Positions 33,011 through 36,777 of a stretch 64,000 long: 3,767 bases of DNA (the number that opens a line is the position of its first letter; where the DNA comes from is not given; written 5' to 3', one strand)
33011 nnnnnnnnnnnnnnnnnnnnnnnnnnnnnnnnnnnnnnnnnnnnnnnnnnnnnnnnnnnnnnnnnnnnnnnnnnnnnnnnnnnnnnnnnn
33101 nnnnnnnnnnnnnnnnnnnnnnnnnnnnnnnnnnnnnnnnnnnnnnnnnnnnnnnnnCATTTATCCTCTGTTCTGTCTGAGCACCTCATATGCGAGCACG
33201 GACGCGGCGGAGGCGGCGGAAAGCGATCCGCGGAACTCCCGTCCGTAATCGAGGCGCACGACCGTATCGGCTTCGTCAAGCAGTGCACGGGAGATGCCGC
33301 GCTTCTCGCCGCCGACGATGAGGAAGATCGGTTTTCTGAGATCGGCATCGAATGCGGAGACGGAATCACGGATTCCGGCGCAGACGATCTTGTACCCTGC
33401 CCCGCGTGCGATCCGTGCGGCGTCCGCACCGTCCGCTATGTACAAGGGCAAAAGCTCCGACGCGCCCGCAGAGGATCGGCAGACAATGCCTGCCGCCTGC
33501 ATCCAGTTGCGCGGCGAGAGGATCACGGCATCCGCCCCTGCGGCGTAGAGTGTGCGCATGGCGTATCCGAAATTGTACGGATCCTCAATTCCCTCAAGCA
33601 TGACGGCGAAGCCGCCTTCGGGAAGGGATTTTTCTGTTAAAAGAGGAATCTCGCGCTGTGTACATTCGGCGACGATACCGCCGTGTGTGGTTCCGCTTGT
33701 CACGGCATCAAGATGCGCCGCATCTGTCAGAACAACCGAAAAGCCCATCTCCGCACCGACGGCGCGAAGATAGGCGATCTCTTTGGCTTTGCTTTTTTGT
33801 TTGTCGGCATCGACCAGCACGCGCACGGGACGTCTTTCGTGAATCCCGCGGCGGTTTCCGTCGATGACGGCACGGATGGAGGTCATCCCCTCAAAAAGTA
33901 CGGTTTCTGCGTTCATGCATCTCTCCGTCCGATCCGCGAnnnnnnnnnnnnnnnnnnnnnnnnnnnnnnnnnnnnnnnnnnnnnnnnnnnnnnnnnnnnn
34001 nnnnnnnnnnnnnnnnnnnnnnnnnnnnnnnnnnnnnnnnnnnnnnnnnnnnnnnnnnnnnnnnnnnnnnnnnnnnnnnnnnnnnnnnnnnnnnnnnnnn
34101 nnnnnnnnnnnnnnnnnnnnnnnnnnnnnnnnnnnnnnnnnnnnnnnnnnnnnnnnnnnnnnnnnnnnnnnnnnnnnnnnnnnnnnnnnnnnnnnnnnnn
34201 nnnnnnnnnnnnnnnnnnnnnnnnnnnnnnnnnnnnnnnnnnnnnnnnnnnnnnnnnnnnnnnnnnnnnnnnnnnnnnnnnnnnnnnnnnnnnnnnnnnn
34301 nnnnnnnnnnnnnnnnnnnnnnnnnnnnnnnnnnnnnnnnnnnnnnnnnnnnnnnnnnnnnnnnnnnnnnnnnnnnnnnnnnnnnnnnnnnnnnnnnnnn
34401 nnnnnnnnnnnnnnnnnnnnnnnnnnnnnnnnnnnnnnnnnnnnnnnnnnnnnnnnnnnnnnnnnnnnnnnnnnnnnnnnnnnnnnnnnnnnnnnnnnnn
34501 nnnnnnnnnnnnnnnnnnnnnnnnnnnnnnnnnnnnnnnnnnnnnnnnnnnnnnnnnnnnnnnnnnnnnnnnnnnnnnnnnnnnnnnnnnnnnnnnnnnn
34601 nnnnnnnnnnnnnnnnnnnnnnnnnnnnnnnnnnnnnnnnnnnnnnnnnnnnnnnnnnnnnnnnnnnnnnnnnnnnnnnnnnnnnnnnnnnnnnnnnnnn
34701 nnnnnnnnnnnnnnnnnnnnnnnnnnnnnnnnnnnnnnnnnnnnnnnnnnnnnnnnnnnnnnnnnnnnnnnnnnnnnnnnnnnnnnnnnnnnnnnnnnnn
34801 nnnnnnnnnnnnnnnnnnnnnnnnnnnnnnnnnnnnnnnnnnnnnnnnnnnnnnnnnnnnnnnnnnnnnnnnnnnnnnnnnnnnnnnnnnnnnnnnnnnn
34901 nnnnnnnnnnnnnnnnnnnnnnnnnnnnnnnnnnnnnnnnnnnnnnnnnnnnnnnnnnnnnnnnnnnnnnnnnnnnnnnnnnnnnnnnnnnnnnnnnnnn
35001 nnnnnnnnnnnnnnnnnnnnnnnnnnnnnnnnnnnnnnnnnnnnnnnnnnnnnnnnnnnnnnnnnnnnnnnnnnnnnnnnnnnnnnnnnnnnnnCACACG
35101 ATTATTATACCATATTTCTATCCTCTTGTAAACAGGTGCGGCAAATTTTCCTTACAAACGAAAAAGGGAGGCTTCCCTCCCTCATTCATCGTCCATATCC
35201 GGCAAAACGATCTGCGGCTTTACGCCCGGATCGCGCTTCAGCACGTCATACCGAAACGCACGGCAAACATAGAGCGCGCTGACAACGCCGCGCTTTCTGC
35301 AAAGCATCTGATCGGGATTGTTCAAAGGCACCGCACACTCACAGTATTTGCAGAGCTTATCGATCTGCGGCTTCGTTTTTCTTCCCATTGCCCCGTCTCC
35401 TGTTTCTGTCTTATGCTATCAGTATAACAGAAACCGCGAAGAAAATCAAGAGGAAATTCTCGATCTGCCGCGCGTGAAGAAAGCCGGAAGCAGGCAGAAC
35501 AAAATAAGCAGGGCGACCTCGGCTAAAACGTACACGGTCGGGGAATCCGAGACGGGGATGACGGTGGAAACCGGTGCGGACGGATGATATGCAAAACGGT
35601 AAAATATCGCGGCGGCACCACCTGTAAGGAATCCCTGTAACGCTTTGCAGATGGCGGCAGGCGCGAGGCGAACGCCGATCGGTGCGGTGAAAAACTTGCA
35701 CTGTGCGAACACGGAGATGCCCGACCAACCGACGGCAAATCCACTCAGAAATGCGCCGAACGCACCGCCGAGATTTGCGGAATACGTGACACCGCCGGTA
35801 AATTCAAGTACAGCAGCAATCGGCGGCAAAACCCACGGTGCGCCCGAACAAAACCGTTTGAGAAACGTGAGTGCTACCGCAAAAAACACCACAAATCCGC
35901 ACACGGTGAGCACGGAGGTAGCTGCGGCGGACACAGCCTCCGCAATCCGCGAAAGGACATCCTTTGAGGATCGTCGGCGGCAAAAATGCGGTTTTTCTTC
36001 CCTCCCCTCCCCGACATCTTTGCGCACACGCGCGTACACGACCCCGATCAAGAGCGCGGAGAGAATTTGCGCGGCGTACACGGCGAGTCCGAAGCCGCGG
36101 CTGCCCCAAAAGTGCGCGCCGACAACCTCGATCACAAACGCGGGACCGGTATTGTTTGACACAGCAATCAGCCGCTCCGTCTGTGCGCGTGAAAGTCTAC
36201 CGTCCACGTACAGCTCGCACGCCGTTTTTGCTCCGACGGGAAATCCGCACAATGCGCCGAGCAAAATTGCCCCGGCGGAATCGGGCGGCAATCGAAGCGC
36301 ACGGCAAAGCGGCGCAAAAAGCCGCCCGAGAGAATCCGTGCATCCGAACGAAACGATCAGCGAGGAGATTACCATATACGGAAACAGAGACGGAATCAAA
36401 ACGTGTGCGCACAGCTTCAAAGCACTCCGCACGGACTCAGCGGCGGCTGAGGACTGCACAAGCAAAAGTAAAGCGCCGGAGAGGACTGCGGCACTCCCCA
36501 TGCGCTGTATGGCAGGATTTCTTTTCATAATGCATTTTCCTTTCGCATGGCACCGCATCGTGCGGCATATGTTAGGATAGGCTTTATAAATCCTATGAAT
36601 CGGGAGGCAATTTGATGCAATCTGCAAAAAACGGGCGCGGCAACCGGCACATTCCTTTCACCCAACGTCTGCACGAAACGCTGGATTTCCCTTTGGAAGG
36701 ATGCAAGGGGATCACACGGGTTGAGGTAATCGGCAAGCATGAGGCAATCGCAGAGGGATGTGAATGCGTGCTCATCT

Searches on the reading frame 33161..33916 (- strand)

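Call 12: search_protein_families(library=pfam, proteins=[window:33161-33916:-], max_evalue=0.001)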
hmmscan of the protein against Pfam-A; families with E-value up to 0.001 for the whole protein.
window:33161-33916:- (251 aa): 2 families
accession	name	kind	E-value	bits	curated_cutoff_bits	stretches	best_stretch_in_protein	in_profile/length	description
PF00588.24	SpoU_methylase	-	6.4e-22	78.6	29.7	1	103-243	2-142/142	SpoU rRNA Methylase family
PF08032.17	SpoU_sub_bind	-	0.00069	20.3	22.8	0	31-89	19-74/76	RNA 2'-O ribose methyltransferase substrate binding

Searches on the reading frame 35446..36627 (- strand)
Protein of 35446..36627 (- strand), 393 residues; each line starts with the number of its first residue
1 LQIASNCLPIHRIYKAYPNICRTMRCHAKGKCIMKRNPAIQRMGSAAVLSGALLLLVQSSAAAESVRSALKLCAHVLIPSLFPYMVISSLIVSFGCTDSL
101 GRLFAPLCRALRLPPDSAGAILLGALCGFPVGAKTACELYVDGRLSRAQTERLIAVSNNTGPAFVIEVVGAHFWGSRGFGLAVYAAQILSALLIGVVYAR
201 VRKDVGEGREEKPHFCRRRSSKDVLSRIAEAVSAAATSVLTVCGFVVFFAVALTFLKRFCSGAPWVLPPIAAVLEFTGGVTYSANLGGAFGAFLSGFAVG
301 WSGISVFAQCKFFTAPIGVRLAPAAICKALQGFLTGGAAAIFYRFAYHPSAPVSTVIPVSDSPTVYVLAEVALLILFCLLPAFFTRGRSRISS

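Call 12: search_protein_families(library=pfam, proteins=[window:35446-36627:-], max_evalue=0.001)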
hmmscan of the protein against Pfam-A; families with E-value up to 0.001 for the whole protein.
window:35446-36627:- (393 aa): 1 family
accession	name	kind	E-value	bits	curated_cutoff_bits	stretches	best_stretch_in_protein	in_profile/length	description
PF07670.19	Gate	-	1.3e-06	29.2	29.6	1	76-156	3-86/104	Nucleoside recognition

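Call 55: search_protein_families(library=pfam, proteins=[window:35446-36627:-], max_evalue=0.01)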
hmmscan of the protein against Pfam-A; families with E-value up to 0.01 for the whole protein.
window:35446-36627:- (393 aa): 1 family
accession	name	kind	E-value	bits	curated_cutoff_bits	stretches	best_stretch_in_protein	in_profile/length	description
PF07670.19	Gate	-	1.3e-06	29.2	29.6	1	76-156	3-86/104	Nucleoside recognition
